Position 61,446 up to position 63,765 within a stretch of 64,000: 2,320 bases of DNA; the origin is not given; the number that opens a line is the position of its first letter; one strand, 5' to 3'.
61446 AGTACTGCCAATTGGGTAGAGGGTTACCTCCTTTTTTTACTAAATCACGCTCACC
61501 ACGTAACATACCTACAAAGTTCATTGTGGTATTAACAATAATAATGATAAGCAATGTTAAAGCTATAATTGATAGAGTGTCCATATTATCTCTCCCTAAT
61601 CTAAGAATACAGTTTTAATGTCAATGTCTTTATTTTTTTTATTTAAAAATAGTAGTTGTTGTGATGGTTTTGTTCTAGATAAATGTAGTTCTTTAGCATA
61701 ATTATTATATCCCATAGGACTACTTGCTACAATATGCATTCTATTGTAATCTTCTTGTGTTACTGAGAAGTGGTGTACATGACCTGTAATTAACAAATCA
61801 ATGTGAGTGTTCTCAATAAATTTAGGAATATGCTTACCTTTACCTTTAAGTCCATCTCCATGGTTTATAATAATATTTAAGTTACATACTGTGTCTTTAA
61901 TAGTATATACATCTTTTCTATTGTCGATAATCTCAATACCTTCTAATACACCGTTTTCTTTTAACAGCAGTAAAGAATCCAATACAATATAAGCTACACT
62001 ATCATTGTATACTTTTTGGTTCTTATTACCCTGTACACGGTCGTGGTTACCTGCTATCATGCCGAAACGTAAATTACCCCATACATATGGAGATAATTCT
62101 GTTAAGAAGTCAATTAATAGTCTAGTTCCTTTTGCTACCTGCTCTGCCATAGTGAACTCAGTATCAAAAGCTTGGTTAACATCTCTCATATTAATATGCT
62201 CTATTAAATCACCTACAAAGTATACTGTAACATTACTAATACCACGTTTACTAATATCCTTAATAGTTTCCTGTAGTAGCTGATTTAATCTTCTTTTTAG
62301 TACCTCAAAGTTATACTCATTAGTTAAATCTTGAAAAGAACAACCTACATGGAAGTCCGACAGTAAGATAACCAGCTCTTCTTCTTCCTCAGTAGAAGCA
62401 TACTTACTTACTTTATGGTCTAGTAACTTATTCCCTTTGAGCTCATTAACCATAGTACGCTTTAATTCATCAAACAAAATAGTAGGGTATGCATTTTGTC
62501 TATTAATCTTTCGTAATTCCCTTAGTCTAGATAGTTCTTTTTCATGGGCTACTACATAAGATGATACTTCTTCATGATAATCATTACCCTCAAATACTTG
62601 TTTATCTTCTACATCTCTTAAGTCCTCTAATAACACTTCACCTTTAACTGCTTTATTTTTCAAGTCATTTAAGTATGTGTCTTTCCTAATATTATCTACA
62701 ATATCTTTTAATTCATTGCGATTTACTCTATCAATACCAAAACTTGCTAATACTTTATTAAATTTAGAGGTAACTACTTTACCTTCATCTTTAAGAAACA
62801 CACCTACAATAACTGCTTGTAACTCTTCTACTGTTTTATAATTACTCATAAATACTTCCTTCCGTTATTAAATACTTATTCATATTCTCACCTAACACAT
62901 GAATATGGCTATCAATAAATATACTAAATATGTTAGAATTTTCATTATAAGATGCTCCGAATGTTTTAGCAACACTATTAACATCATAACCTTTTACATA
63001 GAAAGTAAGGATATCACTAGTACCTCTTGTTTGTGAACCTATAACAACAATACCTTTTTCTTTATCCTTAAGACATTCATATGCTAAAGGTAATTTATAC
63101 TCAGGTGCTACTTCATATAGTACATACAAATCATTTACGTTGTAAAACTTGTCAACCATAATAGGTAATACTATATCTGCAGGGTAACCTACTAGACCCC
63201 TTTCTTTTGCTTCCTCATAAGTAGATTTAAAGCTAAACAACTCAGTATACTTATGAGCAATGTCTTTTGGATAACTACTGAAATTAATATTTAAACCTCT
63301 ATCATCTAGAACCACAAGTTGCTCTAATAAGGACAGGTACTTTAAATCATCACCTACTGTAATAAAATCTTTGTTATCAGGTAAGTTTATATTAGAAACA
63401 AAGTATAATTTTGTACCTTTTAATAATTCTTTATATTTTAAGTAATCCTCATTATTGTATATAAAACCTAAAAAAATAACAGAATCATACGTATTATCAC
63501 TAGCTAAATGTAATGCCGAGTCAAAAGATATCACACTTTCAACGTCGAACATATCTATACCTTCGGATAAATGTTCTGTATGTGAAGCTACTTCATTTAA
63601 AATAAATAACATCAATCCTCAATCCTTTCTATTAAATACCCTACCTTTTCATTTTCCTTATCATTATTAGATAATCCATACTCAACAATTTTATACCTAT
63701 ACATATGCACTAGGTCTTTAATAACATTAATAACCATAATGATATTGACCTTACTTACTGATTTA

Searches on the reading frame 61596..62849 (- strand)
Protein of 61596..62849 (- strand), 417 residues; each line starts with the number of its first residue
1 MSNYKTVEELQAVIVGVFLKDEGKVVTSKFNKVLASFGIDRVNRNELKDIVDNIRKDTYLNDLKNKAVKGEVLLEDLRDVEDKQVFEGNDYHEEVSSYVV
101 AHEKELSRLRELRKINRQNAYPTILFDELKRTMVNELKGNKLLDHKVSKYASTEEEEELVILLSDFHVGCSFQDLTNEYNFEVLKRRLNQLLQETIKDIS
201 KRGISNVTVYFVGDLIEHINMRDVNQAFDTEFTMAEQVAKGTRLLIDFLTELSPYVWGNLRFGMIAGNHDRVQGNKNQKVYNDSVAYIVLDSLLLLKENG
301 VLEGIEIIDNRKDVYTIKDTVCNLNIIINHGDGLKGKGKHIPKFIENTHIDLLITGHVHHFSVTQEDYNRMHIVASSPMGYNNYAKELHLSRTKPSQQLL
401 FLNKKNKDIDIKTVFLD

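Call 76: search_protein_families(library=phrogs, proteins=[window:61596-62849:-], max_evalue=1e-10)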
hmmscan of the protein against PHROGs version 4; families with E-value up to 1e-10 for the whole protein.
window:61596-62849:- (417 aa): 1 family
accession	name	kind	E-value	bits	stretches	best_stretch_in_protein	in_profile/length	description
phrog_284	-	DNA, RNA and nucleotide metabolism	4.6e-115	385.7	1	54-417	32-395/398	exonuclease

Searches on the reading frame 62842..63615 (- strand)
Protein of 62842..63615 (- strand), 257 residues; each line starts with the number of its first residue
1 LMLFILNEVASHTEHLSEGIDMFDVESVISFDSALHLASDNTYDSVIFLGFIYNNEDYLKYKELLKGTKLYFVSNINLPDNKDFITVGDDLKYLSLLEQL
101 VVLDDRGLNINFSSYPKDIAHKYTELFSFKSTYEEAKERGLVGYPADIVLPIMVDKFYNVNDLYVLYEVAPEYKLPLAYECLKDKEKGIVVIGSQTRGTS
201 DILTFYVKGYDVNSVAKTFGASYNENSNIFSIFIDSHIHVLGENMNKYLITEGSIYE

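Call 76: search_protein_families(library=phrogs, proteins=[window:62842-63615:-], max_evalue=1e-10)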
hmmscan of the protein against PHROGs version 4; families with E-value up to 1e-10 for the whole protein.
window:62842-63615:- (257 aa): 1 family
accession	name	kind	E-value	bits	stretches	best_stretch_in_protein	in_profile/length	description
phrog_2721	-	unknown function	5.8e-101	338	1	2-257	1-247/247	-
